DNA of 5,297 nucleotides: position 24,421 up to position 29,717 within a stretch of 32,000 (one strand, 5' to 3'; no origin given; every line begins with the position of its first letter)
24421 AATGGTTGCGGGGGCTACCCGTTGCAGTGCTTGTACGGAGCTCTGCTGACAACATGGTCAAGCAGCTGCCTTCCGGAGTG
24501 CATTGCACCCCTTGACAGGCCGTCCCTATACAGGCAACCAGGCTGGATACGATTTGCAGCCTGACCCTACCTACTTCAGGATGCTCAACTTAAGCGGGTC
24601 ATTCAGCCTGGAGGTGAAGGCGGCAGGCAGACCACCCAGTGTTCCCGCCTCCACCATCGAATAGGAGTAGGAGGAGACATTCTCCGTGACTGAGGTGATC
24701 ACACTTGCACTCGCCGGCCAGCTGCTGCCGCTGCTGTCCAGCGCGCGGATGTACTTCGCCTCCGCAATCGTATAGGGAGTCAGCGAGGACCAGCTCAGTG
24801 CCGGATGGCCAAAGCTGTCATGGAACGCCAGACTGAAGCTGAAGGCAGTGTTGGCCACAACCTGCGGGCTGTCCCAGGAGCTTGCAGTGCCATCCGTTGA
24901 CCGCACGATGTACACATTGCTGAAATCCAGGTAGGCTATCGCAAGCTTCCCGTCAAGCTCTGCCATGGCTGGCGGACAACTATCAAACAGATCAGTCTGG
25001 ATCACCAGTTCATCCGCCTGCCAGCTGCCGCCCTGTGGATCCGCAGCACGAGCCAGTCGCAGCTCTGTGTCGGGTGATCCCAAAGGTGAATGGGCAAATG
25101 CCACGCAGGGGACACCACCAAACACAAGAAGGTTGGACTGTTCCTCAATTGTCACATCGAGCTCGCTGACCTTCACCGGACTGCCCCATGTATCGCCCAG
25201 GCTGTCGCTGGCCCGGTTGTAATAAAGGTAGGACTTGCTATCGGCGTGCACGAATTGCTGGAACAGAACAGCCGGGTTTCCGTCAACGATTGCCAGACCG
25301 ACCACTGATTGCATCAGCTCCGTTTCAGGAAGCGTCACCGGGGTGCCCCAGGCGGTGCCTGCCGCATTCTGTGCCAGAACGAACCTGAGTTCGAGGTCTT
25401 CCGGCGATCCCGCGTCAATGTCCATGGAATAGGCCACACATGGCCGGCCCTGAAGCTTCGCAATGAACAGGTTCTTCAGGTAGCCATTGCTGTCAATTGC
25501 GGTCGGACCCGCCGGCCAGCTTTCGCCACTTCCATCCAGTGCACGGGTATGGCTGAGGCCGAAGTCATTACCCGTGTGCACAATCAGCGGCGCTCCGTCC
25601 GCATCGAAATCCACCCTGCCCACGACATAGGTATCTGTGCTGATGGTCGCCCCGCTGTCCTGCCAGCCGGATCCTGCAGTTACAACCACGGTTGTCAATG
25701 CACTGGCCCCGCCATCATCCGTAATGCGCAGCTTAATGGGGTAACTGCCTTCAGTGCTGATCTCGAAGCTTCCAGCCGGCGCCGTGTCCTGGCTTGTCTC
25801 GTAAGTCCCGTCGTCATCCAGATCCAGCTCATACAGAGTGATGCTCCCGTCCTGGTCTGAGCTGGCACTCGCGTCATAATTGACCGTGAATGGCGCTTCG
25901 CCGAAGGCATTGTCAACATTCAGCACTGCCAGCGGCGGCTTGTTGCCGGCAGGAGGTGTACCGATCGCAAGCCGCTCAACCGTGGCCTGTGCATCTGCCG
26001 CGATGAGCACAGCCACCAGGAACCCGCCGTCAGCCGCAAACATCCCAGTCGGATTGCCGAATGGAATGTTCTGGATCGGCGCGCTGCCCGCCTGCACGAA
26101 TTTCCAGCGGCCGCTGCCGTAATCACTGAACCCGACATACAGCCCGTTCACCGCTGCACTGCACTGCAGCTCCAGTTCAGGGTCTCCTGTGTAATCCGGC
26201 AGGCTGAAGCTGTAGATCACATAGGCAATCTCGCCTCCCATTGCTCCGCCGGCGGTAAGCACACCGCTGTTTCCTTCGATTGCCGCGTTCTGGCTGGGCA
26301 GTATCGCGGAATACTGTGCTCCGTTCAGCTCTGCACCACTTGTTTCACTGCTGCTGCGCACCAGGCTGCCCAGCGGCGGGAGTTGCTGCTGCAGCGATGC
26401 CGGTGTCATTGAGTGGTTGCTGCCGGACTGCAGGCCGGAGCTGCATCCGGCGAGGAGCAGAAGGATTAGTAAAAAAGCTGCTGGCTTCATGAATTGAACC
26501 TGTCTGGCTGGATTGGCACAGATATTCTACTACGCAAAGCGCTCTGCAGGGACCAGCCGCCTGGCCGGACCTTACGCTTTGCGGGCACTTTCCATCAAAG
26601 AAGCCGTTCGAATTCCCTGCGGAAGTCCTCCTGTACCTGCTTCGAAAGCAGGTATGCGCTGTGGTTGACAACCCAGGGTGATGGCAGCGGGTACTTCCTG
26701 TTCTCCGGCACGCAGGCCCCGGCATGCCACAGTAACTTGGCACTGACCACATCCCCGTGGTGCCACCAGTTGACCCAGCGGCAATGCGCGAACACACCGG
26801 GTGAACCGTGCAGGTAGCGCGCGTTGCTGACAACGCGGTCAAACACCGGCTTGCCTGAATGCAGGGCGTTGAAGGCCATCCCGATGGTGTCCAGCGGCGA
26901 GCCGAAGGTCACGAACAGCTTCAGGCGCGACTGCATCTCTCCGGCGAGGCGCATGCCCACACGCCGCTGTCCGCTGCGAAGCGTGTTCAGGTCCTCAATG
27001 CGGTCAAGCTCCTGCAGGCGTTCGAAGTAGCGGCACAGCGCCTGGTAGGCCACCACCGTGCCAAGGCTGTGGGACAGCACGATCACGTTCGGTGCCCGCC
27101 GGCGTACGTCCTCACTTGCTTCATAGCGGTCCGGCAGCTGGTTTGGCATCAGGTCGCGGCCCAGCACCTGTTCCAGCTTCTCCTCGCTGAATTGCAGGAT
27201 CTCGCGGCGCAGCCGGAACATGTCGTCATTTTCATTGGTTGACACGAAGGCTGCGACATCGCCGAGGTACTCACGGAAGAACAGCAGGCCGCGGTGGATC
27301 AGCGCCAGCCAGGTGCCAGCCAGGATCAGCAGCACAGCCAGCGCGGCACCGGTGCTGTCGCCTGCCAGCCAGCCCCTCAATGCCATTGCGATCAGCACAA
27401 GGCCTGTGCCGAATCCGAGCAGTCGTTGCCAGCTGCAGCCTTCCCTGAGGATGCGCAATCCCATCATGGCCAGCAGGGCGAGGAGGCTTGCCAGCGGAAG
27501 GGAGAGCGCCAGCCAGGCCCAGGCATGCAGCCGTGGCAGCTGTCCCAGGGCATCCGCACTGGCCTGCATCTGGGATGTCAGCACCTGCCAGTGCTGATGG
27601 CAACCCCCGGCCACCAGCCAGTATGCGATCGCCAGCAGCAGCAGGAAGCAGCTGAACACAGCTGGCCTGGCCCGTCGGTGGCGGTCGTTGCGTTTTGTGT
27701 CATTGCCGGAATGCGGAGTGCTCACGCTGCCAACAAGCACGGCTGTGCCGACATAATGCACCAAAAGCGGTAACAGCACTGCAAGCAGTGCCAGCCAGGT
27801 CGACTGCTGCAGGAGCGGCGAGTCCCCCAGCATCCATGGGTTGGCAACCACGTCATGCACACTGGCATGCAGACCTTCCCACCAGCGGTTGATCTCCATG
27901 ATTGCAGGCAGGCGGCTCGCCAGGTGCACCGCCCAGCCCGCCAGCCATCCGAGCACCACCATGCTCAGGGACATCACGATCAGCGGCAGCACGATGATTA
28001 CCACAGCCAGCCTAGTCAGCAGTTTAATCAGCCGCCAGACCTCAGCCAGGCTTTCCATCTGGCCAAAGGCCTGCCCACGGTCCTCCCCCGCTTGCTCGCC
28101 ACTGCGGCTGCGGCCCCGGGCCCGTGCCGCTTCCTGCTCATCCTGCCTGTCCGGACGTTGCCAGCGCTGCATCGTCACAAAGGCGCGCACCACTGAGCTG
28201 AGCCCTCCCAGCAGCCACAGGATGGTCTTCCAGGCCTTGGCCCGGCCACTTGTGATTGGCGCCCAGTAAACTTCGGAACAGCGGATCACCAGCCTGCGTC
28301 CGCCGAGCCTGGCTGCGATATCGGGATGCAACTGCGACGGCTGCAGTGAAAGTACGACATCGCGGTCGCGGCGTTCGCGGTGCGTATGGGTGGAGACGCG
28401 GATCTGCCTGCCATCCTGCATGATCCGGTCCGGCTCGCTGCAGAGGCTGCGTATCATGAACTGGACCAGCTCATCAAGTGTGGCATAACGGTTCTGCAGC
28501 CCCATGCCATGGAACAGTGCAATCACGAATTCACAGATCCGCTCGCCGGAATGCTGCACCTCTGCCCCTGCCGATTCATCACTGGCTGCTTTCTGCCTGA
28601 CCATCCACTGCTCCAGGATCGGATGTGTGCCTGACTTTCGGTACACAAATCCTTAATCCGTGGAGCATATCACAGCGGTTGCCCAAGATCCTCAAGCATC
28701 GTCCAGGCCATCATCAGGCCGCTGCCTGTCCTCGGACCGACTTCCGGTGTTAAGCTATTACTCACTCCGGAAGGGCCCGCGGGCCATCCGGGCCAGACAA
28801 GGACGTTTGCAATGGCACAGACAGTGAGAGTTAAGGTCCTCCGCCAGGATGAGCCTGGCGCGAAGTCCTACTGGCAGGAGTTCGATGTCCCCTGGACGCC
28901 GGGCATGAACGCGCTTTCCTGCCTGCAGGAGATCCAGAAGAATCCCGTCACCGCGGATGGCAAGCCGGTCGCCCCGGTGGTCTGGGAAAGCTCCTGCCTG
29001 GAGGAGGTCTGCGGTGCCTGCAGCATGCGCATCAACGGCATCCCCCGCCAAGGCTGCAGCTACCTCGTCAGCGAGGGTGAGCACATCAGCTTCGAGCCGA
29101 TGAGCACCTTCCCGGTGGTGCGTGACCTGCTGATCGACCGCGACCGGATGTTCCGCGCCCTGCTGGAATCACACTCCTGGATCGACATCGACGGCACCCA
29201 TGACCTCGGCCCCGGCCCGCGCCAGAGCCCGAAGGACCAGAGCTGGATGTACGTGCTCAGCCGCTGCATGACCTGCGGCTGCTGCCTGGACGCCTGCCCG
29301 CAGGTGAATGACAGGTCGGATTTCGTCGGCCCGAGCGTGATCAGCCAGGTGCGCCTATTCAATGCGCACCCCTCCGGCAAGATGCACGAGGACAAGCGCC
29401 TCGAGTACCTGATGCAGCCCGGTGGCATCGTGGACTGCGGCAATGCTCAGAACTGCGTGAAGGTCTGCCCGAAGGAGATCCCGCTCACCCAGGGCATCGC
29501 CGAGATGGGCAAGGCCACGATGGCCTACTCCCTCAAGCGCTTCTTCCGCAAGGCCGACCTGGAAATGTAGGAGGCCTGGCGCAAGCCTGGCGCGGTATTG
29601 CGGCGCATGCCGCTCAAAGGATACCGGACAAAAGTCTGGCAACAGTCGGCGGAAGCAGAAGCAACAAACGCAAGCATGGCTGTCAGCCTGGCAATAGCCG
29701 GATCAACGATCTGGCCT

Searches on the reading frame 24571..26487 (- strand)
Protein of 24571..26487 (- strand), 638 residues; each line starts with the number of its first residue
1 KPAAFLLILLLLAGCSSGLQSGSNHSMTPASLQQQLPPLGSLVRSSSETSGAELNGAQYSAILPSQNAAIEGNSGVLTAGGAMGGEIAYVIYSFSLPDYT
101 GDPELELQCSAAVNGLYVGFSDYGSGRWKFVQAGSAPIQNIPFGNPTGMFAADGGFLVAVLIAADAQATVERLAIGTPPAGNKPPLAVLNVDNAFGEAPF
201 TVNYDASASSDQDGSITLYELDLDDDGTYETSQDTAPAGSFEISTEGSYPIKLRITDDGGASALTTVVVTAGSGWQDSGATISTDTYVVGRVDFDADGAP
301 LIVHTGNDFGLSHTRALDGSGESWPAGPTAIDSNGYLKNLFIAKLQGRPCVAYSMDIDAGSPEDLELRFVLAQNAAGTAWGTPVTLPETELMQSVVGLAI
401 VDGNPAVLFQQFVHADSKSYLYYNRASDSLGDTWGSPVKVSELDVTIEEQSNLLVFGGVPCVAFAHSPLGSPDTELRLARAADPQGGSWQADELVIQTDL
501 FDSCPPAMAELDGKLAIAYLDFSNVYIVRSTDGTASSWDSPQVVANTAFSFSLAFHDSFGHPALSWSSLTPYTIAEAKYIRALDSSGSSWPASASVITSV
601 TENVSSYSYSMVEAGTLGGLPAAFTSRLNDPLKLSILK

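Call 9: search_protein_families(library=pfam, proteins=[window:24571-26487:-], max_evalue=0.01)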
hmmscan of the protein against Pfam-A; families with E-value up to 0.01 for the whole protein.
window:24571-26487:- (638 aa): 3 families
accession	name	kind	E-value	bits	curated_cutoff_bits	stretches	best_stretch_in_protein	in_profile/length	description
PF18911.6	PKD_4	-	2.2e-09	37.7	27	1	182-267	1-81/85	PKD domain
PF00801.26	PKD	-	0.00012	22.5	23.5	1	197-269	12-79/80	PKD domain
PF22352.2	K319L-like_PKD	-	0.0008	19.8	27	1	201-270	13-83/84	K319L-like, PKD domain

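Call 28: search_protein_families(library=padloc, proteins=[window:24571-26487:-], max_evalue=0.01)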
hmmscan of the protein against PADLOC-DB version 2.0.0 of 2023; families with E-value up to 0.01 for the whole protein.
window:24571-26487:- (638 aa): 0 families

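Call 80: search_protein_families(library=pfam, proteins=[window:24571-26487:-], max_evalue=5)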
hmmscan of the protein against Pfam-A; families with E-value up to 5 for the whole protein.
window:24571-26487:- (638 aa): 4 families
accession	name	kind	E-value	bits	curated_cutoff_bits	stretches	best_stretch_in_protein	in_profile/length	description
PF18911.6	PKD_4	-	2.2e-09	37.7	27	1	182-267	1-81/85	PKD domain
PF00801.26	PKD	-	0.00012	22.5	23.5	1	197-269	12-79/80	PKD domain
PF22352.2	K319L-like_PKD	-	0.0008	19.8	27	1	201-270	13-83/84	K319L-like, PKD domain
PF08139.17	LPAM_1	-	0.14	13.1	20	1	5-16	7-18/18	Prokaryotic membrane lipoprotein lipid attachment site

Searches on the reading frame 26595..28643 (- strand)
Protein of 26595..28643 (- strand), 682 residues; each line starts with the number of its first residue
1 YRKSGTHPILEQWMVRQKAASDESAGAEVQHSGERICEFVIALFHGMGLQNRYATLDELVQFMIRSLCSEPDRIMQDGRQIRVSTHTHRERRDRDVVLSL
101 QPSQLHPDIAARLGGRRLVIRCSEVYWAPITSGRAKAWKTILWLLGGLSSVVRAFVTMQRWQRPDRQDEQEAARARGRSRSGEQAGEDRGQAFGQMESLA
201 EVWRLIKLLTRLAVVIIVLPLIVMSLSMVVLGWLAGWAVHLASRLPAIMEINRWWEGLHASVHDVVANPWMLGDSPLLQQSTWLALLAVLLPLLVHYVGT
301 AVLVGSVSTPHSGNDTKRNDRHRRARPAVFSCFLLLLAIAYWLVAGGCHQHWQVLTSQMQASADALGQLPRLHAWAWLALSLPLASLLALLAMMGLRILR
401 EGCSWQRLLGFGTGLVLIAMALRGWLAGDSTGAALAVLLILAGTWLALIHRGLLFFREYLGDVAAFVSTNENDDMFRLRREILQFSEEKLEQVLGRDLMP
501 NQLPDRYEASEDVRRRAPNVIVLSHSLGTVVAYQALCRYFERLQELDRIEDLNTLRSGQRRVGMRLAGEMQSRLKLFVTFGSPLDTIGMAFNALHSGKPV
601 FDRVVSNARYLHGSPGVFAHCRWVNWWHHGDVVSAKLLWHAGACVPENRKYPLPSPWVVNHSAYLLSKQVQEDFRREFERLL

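Call 9: search_protein_families(library=pfam, proteins=[window:26595-28643:-], max_evalue=0.01)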
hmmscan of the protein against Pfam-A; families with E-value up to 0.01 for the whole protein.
window:26595-28643:- (682 aa): 0 families

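Call 28: search_protein_families(library=padloc, proteins=[window:26595-28643:-], max_evalue=0.01)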
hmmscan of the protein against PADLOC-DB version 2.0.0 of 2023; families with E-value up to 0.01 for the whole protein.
window:26595-28643:- (682 aa): 0 families

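Call 78: search_solved_structures(query=window:26595-28643:-, max_evalue=1)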
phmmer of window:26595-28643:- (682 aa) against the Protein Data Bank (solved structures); distinct sequences matched with E-value up to 1: 1.
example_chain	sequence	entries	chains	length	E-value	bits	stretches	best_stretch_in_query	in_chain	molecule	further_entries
9y6u_IA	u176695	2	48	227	0.19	13.3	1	48-85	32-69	Gp77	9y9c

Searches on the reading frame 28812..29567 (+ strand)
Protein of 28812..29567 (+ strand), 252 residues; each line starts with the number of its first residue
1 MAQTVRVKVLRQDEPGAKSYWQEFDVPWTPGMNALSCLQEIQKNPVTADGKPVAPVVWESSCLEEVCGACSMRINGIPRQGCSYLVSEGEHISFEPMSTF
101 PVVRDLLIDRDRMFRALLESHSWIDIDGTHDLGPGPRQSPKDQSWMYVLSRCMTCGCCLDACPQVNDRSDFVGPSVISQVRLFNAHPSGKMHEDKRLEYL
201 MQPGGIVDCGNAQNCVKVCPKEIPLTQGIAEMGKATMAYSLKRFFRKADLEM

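Call 9: search_protein_families(library=pfam, proteins=[window:28812-29567:+], max_evalue=0.01)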
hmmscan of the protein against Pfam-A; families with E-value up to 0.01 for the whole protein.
window:28812-29567:+ (252 aa): 7 families
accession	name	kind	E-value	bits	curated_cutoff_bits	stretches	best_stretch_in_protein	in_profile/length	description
PF13085.11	Fer2_3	-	6.4e-28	97.3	27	1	7-114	2-106/107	2Fe-2S iron-sulfur cluster binding domain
PF13183.11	Fer4_8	-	2.5e-08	34.7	27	1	149-223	2-68/68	4Fe-4S dicluster domain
PF12838.12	Fer4_7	-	8.9e-07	29.7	27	1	137-164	22-50/52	4Fe-4S dicluster domain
PF13534.11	Fer4_17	-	5.3e-06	27.3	22.2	1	151-223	1-60/61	4Fe-4S dicluster domain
PF13237.11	Fer4_10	-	1.3e-05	25.4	25.5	1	149-163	39-53/53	4Fe-4S dicluster domain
PF13187.11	Fer4_9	-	5.8e-05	23.5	27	1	142-164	23-49/52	4Fe-4S dicluster domain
PF13746.11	Fer4_18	-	0.00062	20.4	27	0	193-229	45-81/114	4Fe-4S dicluster domain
